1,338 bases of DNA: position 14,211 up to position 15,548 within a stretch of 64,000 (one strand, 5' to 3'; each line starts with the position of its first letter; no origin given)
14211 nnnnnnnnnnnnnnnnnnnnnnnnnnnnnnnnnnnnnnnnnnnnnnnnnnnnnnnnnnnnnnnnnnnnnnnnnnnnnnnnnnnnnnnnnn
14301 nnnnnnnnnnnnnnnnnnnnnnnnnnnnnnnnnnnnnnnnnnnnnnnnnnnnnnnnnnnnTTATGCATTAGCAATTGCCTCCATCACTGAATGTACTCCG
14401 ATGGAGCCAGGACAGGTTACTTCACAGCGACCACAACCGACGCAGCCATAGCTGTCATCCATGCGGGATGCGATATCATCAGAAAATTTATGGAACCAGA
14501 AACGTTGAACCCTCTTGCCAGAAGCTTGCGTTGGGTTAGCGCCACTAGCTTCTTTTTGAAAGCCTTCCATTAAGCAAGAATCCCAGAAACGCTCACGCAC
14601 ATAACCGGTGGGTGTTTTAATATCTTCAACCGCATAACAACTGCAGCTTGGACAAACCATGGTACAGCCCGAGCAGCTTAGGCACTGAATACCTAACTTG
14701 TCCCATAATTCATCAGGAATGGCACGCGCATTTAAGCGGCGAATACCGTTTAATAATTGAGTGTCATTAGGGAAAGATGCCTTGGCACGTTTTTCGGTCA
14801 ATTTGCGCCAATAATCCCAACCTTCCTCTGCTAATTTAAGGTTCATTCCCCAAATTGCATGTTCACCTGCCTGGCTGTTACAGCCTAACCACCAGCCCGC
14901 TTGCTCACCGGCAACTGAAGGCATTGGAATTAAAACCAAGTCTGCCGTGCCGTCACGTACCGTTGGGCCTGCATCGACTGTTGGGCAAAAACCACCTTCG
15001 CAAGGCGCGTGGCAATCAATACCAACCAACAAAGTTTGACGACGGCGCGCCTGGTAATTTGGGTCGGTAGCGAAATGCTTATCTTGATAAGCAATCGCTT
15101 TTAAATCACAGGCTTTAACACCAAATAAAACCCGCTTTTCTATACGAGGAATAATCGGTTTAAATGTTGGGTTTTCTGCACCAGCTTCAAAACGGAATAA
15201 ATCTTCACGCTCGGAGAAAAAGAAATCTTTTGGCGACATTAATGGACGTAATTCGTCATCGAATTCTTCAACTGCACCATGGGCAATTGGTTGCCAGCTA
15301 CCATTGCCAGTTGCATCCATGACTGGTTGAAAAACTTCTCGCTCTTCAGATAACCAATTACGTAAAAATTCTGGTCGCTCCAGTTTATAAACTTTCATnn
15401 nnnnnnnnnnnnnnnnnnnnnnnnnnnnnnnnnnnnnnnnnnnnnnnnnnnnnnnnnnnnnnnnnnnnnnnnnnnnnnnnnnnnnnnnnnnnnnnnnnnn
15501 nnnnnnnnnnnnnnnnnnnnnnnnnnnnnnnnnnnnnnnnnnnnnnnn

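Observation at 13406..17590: Cys-type formate dehydrogenase with HydB/HydG-like partners next to a soluble NAD-reducing hydrogenase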

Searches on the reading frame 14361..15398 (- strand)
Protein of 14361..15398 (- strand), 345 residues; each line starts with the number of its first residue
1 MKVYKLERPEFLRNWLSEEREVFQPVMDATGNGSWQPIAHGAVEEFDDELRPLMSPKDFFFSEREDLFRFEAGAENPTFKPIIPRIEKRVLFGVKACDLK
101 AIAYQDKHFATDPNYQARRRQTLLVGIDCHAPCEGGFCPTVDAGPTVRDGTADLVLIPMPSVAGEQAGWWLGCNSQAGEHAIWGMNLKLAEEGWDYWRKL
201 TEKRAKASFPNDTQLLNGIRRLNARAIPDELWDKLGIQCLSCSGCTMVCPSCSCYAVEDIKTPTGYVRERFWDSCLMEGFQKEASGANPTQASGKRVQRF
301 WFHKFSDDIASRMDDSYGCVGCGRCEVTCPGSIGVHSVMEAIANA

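Call 4: search_protein_families(library=pfam, proteins=[window:14361-15398:-])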
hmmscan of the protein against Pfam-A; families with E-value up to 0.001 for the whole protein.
window:14361-15398:- (345 aa): 4 families
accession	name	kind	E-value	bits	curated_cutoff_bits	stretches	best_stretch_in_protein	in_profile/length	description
PF17179.9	Fer4_22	-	4.6e-25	88.7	27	1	238-333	1-95/95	4Fe-4S dicluster domain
PF13187.11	Fer4_9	-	0.00015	22.1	27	0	317-331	35-49/52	4Fe-4S dicluster domain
PF13183.11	Fer4_8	-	0.00038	21.4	27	0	238-332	4-67/68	4Fe-4S dicluster domain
PF13534.11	Fer4_17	-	0.00094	20.1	22.2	0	238-333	1-60/61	4Fe-4S dicluster domain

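Call 5: search_protein_families(library=ncbifam, proteins=[window:14361-15398:-])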
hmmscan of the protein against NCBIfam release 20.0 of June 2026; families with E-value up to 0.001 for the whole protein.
window:14361-15398:- (345 aa): 3 families
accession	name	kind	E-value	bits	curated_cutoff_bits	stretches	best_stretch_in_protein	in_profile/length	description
NF040829.1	sulfhyd_ShyB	equivalog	3.9e-40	137.8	690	1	16-342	18-329/334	NAD(P)-dependent hydrogenase/sulfhydrogenase 2 subunit beta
NF040833.1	sulfhyd_HydB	equivalog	3.6e-36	124.8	750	1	50-337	51-330/367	NADPH-dependent hydrogenase/sulfhydrogenase 1 subunit beta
TIGR02910.1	sulfite_red_A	equivalog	8.1e-27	94.3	323.15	1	43-342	49-326/334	anaerobic sulfite reductase subunit AsrA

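Call 8: find_encoding_contigs(protein=window:14361-15398:-, flank=10000, max_places=6)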
Protein window:14361-15398:- (345 aa): no gene with exactly this product is on record in the collection.

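Call 9: find_homologous_proteins(query=window:14361-15398:-)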
Query window:14361-15398:- (345 aa): 4050 proteins with E <= 0.001 among 5228 candidates; the best 120 are listed.
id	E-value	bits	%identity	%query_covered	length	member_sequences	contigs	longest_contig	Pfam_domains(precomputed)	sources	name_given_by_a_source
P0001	7.5e-151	520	63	100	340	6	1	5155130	PF17179.10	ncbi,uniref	ncbi:4Fe-4S dicluster domain-containing protein [Endozoicomonas sp. Mp262]|uniref:4Fe-4S dicluster d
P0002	1.5e-148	513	63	100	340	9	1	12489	PF17179.10,PF13237.12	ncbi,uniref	ncbi:hypothetical protein GCM10023116_26550 [Kistimonas scapharcae]|uniref:4Fe-4S ferredoxin-type do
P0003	2.1e-145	503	61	100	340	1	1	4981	PF17179.10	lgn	-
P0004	1.5e-144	500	59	100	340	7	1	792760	PF14697.12,PF17179.10,PF13534.12,PF13183.12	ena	-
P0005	1.3e-142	493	59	100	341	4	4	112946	PF17179.10,PF13534.12,PF13183.12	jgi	jgi:formate hydrogenlyase subunit 6/NADH:ubiquinone oxidoreductase subunit I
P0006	2.6e-142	492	58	100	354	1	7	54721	PF17179.10,PF12838.13,PF13534.12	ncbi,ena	-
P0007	2.9e-142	492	59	100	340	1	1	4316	PF17179.10,PF13534.12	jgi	jgi:ferredoxin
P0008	1.1e-141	490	60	100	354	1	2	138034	PF17179.10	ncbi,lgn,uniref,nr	ncbi:4Fe-4S dicluster domain-containing protein [Parendozoicomonas haliclonae]|uniref:Anaerobic sulf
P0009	1.1e-141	490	58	100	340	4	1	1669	PF14697.12,PF17179.10,PF13534.12,PF13237.12,PF13183.12,PF13187.12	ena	-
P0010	8.7e-140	484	57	100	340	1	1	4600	PF14697.12,PF17179.10,PF13534.12,PF13237.12,PF13183.12,PF13187.12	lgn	-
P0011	2.9e-139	482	57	100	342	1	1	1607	PF17179.10,PF13187.12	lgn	-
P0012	2.7e-138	479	57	100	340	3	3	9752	PF17179.10,PF13534.12,PF13183.12,PF13187.12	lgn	-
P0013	4.4e-138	478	57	100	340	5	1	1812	PF17179.10,PF13187.12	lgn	-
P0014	1.1e-135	471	57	100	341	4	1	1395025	PF17179.10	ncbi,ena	-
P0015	5.9e-134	465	56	100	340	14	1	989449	PF17179.10,PF13534.12,PF13237.12,PF13183.12,PF13187.12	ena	-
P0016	2.4e-133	463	55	100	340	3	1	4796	PF17179.10,PF13237.12,PF13187.12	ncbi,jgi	-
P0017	3.9e-105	370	51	100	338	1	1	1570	PF17179.10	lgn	-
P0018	1.8e-103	365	50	99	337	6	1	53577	PF17179.10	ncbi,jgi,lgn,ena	-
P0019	3.3e-102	360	49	100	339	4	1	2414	PF17179.10,PF12838.13,PF13534.12,PF13183.12,PF13187.12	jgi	jgi:formate hydrogenlyase subunit 6/NADH:ubiquinone oxidoreductase subunit I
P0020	6.5e-102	359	50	100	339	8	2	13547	PF17179.10,PF13534.12,PF13183.12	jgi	jgi:formate hydrogenlyase subunit 6/NADH:ubiquinone oxidoreductase subunit I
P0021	1.2e-101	359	49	99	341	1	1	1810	PF17179.10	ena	-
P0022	1.3e-101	358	49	99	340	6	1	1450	PF17179.10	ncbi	-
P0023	1.4e-101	358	49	100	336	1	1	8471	PF17179.10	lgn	-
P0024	1.9e-101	358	49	100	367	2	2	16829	PF17179.10,PF13237.12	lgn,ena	-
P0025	2.8e-101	357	48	100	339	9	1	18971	PF14697.12,PF17179.10,PF13534.12,PF13237.12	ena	-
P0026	9.9e-101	356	52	97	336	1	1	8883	PF17179.10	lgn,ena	-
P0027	1.2e-100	355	48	100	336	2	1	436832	PF14697.12,PF17179.10,PF13187.12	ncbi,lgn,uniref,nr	ncbi:4Fe-4S dicluster domain-containing protein [Stutzerimonas stutzeri]|uniref:4Fe-4S dicluster dom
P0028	2.0e-100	354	49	100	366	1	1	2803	PF17179.10,PF13237.12,PF13187.12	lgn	-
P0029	2.9e-100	354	50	96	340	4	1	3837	PF17179.10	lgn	-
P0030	7.1e-100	353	49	100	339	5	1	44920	PF17179.10,PF12838.13,PF13183.12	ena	-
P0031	8.4e-100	352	51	99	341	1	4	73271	PF17179.10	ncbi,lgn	-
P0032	4.4e-99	350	48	100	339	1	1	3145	PF17179.10,PF13187.12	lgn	-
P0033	4.6e-99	350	50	100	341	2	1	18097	PF17179.10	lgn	-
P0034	1.0e-98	349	48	100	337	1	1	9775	PF17179.10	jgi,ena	-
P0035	1.5e-98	348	49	100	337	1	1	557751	PF17179.10,PF12838.13,PF13183.12,PF13187.12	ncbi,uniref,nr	ncbi:4Fe-4S dicluster domain-containing protein [Pseudomonas sp. N040]|uniref:4Fe-4S dicluster domai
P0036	2.5e-98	348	49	100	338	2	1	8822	PF17179.10,PF13183.12,PF13187.12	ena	-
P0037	2.7e-98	347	49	96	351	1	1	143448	PF17179.10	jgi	jgi:sulfhydrogenase subunit beta (sulfur reductase)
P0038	3.3e-98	347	48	100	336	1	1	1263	PF17179.10,PF12838.13,PF13187.12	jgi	jgi:sulfhydrogenase subunit beta (sulfur reductase)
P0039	3.9e-98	347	47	99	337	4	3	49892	PF17179.10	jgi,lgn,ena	-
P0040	8.5e-98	346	48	100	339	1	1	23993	PF17179.10,PF13534.12,PF13183.12,PF13187.12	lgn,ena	-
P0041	8.8e-98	346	48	99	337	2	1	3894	PF17179.10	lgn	-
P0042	1.5e-97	345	50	100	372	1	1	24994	PF17179.10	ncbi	-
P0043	1.6e-97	345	48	100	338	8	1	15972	PF17179.10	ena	-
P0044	1.6e-97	345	48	99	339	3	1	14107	PF17179.10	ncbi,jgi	ncbi:4Fe-4S dicluster domain-containing protein [Pseudomonadota bacterium]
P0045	2.1e-97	345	48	100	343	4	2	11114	PF17179.10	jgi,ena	-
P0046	2.2e-97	344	48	100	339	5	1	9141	PF17179.10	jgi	-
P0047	2.3e-97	344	49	100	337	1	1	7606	PF17179.10,PF12838.13,PF13183.12,PF13187.12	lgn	-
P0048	3.8e-97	344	49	99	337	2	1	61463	PF17179.10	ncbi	-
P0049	4.4e-97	344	49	99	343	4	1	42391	PF17179.10,PF13187.12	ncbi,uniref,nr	ncbi:hypothetical protein RJ45_14485 [Photobacterium gaetbulicola]|uniref:4Fe-4S ferredoxin-type dom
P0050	4.5e-97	343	47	100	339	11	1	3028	PF17179.10,PF13484.12,PF13534.12,PF13237.12,PF13187.12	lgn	-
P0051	5.5e-97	343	48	99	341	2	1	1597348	PF17179.10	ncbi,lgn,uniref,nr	ncbi:4Fe-4S dicluster domain-containing protein [Moritella sp. Urea-trap-13]|uniref:4Fe-4S dicluster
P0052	6.5e-97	343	48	99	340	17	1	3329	PF14697.12,PF17179.10,PF13183.12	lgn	-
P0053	6.6e-97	343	47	100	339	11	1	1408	PF17179.10,PF13183.12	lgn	-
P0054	7.0e-97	343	47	100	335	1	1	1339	PF17179.10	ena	-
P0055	1.2e-96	342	45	100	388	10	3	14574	PF17179.10,PF13187.12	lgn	-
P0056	1.4e-96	342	48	100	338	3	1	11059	PF17179.10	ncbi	-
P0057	1.7e-96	342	48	99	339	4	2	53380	PF17179.10,PF13187.12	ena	-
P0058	3.0e-96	341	47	100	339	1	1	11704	PF17179.10,PF13183.12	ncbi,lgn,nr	ncbi:MAG TPA: 4Fe-4S dicluster domain-containing protein [Pseudomonas sp.]|nr:4Fe-4S dicluster domai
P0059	3.4e-96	341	47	100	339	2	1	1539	PF17179.10,PF13534.12,PF13183.12,PF13187.12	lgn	-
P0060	4.4e-96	340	47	100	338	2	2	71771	PF17179.10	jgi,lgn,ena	-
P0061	5.9e-96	340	47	100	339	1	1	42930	PF17179.10,PF13183.12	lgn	-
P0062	6.7e-96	340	48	100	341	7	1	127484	PF17179.10,PF13187.12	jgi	-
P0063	6.8e-96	340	47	100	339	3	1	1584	PF17179.10,PF13183.12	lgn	-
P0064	7.5e-96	339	47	100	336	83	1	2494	PF17179.10,PF13187.12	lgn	-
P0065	8.2e-96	339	49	100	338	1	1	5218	PF17179.10,PF13183.12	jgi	jgi:formate hydrogenlyase subunit 6/NADH:ubiquinone oxidoreductase subunit I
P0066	1.2e-95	339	47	100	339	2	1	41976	PF17179.10,PF13183.12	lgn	-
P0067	1.2e-95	339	47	99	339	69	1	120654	PF17179.10,PF12838.13,PF13534.12,PF13237.12,PF13183.12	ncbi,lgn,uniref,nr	ncbi:4Fe-4S dicluster domain-containing protein [Pseudomonas sp.]|uniref:4Fe-4S dicluster domain-con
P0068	1.5e-95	339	47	100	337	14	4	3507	PF17179.10,PF13534.12,PF13183.12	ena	-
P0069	2.0e-95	338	48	100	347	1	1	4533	PF17179.10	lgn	-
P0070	2.1e-95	338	46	99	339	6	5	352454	PF17179.10,PF13534.12,PF13183.12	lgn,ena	-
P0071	2.7e-95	338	47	100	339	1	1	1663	PF17179.10,PF13183.12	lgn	-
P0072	2.8e-95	338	47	100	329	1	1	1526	PF17179.10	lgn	-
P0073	3.1e-95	337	47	100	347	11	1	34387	PF17179.10,PF13187.12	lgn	-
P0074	4.2e-95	337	47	100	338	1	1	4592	PF17179.10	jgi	-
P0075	6.5e-95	336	46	99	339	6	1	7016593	PF17179.10,PF13183.12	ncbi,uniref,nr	ncbi:hypothetical protein C4K04_3437 [Pseudomonas chlororaphis]|uniref:4Fe-4S ferredoxin-type domain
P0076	6.8e-95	336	47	100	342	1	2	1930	PF17179.10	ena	-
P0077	1.0e-94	336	46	99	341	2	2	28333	PF17179.10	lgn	-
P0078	1.2e-94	335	47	100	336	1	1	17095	PF17179.10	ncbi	-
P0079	1.5e-94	335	47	100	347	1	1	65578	PF17179.10,PF12838.13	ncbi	-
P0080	1.5e-94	335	47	100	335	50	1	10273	PF17179.10,PF13183.12,PF13187.12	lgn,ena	-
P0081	1.6e-94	335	48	100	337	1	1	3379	PF17179.10,PF13183.12,PF13187.12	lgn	-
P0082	1.9e-94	335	46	100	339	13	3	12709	PF14697.12,PF17179.10,PF13183.12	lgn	-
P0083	2.1e-94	335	47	100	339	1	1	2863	PF17179.10,PF13237.12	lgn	-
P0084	2.8e-94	334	48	100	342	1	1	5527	PF17179.10,PF13534.12,PF13183.12,PF13187.12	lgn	-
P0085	3.9e-94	334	48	100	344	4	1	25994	PF17179.10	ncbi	-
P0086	7.0e-94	333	46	99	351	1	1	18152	PF17179.10,PF12838.13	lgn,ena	-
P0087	7.6e-94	333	45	99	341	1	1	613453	PF17179.10,PF12838.13,PF13534.12,PF13187.12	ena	-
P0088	7.9e-94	333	47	99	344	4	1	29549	PF17179.10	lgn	-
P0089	8.7e-94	333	54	85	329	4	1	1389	PF17179.10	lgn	-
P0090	1.1e-93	332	48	100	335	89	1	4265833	PF17179.10,PF13187.12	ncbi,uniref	ncbi:4Fe-4S dicluster domain-containing protein [Stutzerimonas balearica]|uniref:4Fe-4S dicluster do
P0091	1.3e-93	332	46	99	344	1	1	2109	PF17179.10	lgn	-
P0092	1.4e-93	332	47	99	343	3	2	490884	PF17179.10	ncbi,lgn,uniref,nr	ncbi:4Fe-4S dicluster domain-containing protein [Photobacterium lutimaris]|uniref:4Fe-4S ferredoxin-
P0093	1.5e-93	332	46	100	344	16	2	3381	PF17179.10,PF13183.12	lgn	-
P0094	1.6e-93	332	45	100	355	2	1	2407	PF17179.10,PF12838.13,PF13187.12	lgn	-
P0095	2.0e-93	332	47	99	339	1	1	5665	PF17179.10,PF12838.13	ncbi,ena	-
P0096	2.1e-93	331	47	99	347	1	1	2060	PF17179.10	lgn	-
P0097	2.3e-93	331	46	100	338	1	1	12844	PF17179.10,PF13534.12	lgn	-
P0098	2.7e-93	331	47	100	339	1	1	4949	PF17179.10,PF13534.12,PF13183.12,PF13187.12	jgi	jgi:ferredoxin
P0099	3.2e-93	331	47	100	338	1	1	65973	PF17179.10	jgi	jgi:formate hydrogenlyase subunit 6/NADH:ubiquinone oxidoreductase subunit I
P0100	4.5e-93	330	48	100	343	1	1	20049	PF17179.10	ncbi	-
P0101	4.6e-93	330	46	99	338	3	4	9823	PF17179.10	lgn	-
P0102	5.4e-93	330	48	100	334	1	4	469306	PF17179.10,PF12838.13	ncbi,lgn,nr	ncbi:MAG: 4Fe-4S dicluster domain-containing protein [Gammaproteobacteria bacterium]|nr:4Fe-4S diclu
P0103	5.8e-93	330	46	99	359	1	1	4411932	PF17179.10,PF12838.13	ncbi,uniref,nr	ncbi:4Fe-4S dicluster domain-containing protein [Aliiglaciecola sp. LCG003]|uniref:4Fe-4S dicluster 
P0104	7.3e-93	330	46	98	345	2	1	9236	PF17179.10,PF13187.12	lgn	-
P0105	8.0e-93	330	47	100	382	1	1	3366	PF17179.10,PF13534.12,PF13187.12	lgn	-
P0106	1.0e-92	329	48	99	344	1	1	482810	PF17179.10,PF13187.12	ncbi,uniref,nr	ncbi:4Fe-4S dicluster domain-containing protein [Photobacterium rosenbergii]|uniref:4Fe-4S dicluster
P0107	1.3e-92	329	46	99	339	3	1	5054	PF17179.10,PF13534.12,PF13183.12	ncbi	ncbi:Anaerobic sulfite reductase subunit A [compost metagenome]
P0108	1.3e-92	329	46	100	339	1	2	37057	PF17179.10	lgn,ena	-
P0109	1.5e-92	329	47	100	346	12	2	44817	PF17179.10,PF12797.13,PF13187.12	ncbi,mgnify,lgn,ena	mgnify:FL=1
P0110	2.1e-92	328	47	98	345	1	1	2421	PF17179.10,PF13187.12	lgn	-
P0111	2.1e-92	328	45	99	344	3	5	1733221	PF17179.10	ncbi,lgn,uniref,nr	ncbi:4Fe-4S dicluster domain-containing protein [Vibrio alginolyticus]|uniref:4Fe-4S dicluster domai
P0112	2.5e-92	328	44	99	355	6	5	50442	PF17179.10,PF13187.12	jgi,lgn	jgi:sulfhydrogenase subunit beta (sulfur reductase)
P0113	2.7e-92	328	45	100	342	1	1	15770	PF17179.10,PF13187.12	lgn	-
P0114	3.4e-92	327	46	100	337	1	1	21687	PF17179.10,PF13534.12,PF13237.12,PF13183.12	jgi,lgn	jgi:sulfhydrogenase subunit beta (sulfur reductase)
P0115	4.9e-92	327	51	85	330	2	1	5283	PF17179.10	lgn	-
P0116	6.0e-92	327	45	100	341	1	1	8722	PF17179.10,PF13534.12,PF13183.12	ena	-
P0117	6.4e-92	327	45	99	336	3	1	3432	PF17179.10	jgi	-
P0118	6.9e-92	326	48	100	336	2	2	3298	PF14697.12,PF17179.10,PF00037.33,PF12838.13,PF13534.12,PF13237.12,PF13187.12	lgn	-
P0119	7.3e-92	326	46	100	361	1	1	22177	PF17179.10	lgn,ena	-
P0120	7.9e-92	326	47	98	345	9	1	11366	PF17179.10,PF13187.12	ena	-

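Call 10: find_encoding_contigs(protein=P0001, flank=10000, max_places=2)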
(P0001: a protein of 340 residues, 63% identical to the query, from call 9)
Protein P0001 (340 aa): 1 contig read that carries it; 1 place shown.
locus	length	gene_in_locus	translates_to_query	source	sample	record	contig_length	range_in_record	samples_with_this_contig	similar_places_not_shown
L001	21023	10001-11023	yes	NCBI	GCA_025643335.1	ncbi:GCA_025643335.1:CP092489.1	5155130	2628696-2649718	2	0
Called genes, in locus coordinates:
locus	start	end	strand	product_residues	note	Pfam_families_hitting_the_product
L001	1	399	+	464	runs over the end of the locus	PF03606:DcuC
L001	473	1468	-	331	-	PF00126:HTH_1, PF03466:LysR_substrate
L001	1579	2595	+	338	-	PF16884:ADH_N_2, PF00107:ADH_zinc_N, PF13602:ADH_zinc_N_2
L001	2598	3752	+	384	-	PF00465:Fe-ADH, PF13685:Fe-ADH_2 (weak), PF25137:ADH_Fe_C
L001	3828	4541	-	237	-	PF00069:Pkinase, PF07714:PK_Tyr_Ser-Thr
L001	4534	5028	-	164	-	PF13358:DDE_3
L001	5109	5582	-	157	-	PF13384:HTH_23, PF13518:HTH_28, PF13551:HTH_29, PF13565:HTH_32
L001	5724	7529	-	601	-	PF00653:BIR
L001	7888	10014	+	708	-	PF04879:Molybdop_Fe4S4, PF00384:Molybdopterin, PF01568:Molydop_binding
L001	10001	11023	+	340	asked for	PF17179:Fer4_22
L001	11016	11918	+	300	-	PF00970:FAD_binding_6 (faint), PF00175:NAD_binding_1, PF10418:DHODB_Fe-S_bind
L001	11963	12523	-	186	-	PF00583:Acetyltransf_1, PF13673:Acetyltransf_10, PF13508:Acetyltransf_7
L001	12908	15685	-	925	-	PF10462:Peptidase_M66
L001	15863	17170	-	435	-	PF10518:TAT_signal (faint), PF07394:DUF1501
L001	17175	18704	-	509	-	PF08811:DUF1800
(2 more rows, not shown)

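Call 11: find_encoding_contigs(protein=P0075, flank=8000, max_places=2)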
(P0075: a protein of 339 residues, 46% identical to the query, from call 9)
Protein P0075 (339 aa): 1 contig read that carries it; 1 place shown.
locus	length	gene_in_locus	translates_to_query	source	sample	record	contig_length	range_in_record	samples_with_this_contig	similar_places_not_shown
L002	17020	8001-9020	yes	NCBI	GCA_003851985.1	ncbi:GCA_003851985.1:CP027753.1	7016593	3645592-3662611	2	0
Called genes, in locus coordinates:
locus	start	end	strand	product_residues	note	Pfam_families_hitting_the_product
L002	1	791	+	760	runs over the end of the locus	PF00122:E1-E2_ATPase, PF00702:Hydrolase, PF01814:Hemerythrin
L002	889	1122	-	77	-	-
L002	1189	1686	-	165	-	-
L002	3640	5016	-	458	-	PF01636:APH (weak)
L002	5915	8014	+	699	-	PF04879:Molybdop_Fe4S4, PF00384:Molybdopterin, PF01568:Molydop_binding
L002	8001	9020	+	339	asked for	PF13183:Fer4_8 (faint), PF17179:Fer4_22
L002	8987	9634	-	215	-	-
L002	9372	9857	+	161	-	PF10418:DHODB_Fe-S_bind (weak)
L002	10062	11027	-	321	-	PF13793:Pribosyltran_N, PF00156:Pribosyltran, PF14572:Pribosyl_synth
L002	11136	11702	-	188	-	PF00156:Pribosyltran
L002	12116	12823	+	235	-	PF00156:Pribosyltran, PF14681:UPRTase (weak)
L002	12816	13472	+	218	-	PF20408:Abhydrolase_11 (weak)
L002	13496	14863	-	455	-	PF05139:Erythro_esteras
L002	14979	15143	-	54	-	-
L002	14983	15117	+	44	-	-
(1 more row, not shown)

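Call 12: find_encoding_contigs(protein=P0111, flank=8000, max_places=2)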
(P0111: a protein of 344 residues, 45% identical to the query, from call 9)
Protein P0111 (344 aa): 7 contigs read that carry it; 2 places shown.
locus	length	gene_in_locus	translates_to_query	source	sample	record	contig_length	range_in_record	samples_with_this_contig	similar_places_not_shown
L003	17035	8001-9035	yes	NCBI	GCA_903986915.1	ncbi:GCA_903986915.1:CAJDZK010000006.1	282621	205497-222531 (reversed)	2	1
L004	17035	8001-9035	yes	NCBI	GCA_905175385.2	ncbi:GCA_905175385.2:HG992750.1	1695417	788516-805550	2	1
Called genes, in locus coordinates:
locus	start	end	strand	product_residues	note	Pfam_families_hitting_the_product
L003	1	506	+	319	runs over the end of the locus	PF05990:DUF900, PF05057:DUF676 (weak)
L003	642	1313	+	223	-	PF05036:SPOR (weak)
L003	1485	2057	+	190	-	PF00775:Dioxygenase_C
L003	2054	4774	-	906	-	PF00690:Cation_ATPase_N, PF00122:E1-E2_ATPase, PF13246:Cation_ATPase, PF00702:Hydrolase, PF08282:Hydrolase_3 (faint), PF00689:Cation_ATPase_C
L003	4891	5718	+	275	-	PF01226:Form_Nir_trans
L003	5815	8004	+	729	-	PF04879:Molybdop_Fe4S4, PF00384:Molybdopterin, PF01568:Molydop_binding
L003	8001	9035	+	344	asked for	PF17179:Fer4_22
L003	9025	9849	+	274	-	PF00175:NAD_binding_1, PF10418:DHODB_Fe-S_bind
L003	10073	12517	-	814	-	PF01326:PPDK_N, PF00391:PEP-utilizers, PF02896:PEP-utilizers_C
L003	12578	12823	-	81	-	PF00550:PP-binding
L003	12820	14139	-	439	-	PF00364:Biotin_lipoyl, PF25997:BSH_YhbJ (weak), PF02817:E3_binding (weak), PF00198:2-oxoacid_dh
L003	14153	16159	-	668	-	PF00676:E1_dh, PF02775:TPP_enzyme_C (faint), PF02779:Transket_pyr, PF02780:Transketolase_C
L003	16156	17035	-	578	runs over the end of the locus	PF00501:AMP-binding, PF13193:AMP-binding_C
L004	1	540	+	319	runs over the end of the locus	PF05990:DUF900, PF05057:DUF676 (weak)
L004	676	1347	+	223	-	PF05036:SPOR (weak)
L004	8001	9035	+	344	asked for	PF17179:Fer4_22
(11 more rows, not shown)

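Call 15: search_solved_structures(query=window:14361-15398:-, max_evalue=0.001)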
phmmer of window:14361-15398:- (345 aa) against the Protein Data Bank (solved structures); distinct sequences matched with E-value up to 0.001: 1.
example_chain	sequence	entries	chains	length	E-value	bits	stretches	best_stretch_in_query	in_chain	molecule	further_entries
9nez_B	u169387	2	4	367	5.2e-34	121.1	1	50-334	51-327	Sulfhydrogenase 1 subunit beta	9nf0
